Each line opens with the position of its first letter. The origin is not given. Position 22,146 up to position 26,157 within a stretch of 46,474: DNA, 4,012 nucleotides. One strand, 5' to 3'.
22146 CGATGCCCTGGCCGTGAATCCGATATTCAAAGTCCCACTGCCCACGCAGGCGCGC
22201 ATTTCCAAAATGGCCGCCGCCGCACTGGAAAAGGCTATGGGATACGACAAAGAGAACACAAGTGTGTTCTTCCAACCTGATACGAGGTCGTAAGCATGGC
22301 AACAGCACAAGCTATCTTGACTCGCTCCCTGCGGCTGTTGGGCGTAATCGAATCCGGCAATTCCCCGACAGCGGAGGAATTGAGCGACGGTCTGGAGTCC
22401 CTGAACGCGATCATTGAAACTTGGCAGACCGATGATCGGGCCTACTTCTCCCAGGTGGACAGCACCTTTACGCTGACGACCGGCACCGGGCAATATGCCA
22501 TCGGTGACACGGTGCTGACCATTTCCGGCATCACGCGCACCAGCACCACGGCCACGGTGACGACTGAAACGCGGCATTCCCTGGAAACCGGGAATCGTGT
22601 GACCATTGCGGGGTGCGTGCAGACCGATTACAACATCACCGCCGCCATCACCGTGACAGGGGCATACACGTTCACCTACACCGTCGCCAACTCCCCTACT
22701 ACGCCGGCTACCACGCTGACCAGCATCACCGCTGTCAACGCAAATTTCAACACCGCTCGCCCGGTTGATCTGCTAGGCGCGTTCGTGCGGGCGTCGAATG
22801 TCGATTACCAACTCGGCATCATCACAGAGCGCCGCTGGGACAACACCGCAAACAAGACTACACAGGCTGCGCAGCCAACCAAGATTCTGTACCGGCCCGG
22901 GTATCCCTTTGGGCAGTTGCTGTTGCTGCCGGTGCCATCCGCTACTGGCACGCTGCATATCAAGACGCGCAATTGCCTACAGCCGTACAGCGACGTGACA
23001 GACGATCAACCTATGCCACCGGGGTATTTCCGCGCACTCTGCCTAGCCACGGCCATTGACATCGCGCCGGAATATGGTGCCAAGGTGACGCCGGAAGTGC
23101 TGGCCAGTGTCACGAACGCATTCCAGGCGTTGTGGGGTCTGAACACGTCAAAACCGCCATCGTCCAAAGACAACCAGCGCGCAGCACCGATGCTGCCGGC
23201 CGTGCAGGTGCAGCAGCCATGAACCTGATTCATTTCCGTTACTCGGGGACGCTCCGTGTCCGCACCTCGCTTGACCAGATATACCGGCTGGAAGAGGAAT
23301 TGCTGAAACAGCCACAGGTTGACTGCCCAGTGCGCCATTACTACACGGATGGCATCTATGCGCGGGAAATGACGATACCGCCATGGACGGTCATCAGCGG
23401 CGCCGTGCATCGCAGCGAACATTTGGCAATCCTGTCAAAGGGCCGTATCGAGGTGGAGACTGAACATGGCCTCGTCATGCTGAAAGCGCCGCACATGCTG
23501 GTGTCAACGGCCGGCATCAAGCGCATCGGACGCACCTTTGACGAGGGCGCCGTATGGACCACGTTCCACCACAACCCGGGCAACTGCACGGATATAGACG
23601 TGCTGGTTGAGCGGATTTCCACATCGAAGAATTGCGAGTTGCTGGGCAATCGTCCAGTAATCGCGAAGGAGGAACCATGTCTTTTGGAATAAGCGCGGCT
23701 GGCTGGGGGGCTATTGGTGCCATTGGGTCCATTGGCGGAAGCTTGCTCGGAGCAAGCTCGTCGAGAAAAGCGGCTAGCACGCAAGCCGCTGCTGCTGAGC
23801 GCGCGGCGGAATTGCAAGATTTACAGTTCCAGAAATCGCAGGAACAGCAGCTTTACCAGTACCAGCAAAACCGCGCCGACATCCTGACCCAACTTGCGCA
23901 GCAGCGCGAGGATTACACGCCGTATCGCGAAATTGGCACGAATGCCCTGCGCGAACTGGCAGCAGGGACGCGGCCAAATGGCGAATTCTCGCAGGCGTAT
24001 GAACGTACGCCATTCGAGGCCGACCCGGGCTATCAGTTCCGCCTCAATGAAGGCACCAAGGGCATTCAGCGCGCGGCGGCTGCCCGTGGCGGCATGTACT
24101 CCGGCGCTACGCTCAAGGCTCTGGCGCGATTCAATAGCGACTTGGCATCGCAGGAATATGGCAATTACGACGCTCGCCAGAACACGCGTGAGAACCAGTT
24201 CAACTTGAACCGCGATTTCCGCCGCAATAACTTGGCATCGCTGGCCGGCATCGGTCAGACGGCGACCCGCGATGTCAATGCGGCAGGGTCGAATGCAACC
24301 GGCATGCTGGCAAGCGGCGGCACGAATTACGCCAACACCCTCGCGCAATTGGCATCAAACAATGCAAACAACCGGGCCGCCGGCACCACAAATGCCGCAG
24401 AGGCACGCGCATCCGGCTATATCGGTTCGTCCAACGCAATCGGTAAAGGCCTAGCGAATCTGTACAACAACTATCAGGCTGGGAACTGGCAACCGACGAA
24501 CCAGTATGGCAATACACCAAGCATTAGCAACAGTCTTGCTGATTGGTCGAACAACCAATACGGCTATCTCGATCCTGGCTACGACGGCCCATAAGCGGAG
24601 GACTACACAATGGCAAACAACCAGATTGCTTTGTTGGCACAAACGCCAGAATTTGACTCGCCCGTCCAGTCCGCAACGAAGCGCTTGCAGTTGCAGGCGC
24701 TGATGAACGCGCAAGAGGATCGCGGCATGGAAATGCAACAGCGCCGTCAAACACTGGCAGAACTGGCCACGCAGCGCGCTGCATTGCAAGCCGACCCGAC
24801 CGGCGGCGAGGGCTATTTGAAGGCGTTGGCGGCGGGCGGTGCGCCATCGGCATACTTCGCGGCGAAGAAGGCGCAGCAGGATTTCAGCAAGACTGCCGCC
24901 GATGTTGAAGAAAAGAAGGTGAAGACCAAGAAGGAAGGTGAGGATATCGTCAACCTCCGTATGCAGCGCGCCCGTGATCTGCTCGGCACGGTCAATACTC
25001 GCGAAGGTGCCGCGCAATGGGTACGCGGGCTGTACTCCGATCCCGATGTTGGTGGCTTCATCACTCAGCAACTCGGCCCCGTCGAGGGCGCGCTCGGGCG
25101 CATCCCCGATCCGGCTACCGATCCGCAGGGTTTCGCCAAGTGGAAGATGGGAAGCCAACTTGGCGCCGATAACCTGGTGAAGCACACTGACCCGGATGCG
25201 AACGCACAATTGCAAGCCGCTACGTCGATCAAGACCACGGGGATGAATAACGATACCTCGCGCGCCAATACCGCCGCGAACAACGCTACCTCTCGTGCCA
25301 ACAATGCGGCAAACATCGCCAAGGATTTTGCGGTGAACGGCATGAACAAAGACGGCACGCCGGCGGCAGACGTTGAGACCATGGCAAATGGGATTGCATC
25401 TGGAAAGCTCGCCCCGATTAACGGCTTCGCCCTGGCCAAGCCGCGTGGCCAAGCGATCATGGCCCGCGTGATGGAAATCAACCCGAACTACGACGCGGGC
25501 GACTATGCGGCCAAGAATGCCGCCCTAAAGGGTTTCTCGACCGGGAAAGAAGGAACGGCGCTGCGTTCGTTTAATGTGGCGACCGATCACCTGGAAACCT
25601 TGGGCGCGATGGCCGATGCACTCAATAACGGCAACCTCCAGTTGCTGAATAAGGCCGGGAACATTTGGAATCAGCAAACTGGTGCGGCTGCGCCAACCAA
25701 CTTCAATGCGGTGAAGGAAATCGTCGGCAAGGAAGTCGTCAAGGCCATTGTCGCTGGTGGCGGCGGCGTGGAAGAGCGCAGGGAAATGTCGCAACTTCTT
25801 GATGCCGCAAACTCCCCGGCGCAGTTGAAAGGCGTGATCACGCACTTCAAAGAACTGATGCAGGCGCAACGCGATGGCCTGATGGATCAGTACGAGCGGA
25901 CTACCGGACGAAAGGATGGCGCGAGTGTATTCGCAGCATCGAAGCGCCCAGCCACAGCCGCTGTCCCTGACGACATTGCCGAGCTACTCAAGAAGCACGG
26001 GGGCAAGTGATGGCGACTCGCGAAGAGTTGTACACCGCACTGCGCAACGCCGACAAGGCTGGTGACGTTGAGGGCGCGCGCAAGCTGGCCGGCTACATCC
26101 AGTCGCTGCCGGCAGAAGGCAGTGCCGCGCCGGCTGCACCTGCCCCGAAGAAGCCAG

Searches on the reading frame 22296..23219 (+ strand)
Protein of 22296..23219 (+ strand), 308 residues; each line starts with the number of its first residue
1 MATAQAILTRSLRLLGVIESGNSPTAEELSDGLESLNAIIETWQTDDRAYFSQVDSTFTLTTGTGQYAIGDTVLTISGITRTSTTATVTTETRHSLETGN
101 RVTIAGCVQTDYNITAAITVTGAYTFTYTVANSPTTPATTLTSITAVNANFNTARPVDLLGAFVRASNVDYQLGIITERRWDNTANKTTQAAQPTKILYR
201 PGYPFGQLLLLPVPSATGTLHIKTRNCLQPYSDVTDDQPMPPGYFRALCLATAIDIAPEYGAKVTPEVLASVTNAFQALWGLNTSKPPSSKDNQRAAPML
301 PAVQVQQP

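Call 36: search_protein_families(library=pfam, proteins=[window:22296-23219:+], max_evalue=0.01)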
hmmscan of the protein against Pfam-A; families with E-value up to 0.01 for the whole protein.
window:22296-23219:+ (308 aa): 1 family
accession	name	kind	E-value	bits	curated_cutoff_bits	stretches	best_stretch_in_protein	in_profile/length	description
PF16190.11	E1_FCCH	-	0.0035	17.8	29.5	1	86-127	6-50/70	Ubiquitin-activating enzyme E1 FCCH domain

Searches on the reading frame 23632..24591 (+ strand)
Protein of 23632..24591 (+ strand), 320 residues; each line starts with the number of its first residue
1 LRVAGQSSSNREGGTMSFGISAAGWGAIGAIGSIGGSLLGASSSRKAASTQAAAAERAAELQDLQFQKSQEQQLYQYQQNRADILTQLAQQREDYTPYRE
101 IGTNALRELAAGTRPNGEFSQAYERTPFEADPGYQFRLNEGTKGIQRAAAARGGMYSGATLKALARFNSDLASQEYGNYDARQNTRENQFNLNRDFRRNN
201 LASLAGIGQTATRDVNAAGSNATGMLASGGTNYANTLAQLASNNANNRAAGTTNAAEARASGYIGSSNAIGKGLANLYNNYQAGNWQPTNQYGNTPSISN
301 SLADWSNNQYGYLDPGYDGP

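Call 36: search_protein_families(library=pfam, proteins=[window:23632-24591:+], max_evalue=0.01)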
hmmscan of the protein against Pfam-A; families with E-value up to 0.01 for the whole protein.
window:23632-24591:+ (320 aa): 1 family
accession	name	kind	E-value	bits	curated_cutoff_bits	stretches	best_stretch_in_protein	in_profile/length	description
PF24072.1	T7_gp14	-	0.00069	20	27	1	25-95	3-70/187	T7 virus internal virion protein gp14 family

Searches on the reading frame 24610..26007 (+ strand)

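Call 36: search_protein_families(library=pfam, proteins=[window:24610-26007:+], max_evalue=0.01)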
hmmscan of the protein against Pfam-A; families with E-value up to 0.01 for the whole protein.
window:24610-26007:+ (466 aa): 1 family
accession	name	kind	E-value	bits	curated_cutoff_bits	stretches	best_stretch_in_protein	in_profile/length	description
PF01025.24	GrpE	-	0.0078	16.4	25.8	0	84-134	26-77/165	GrpE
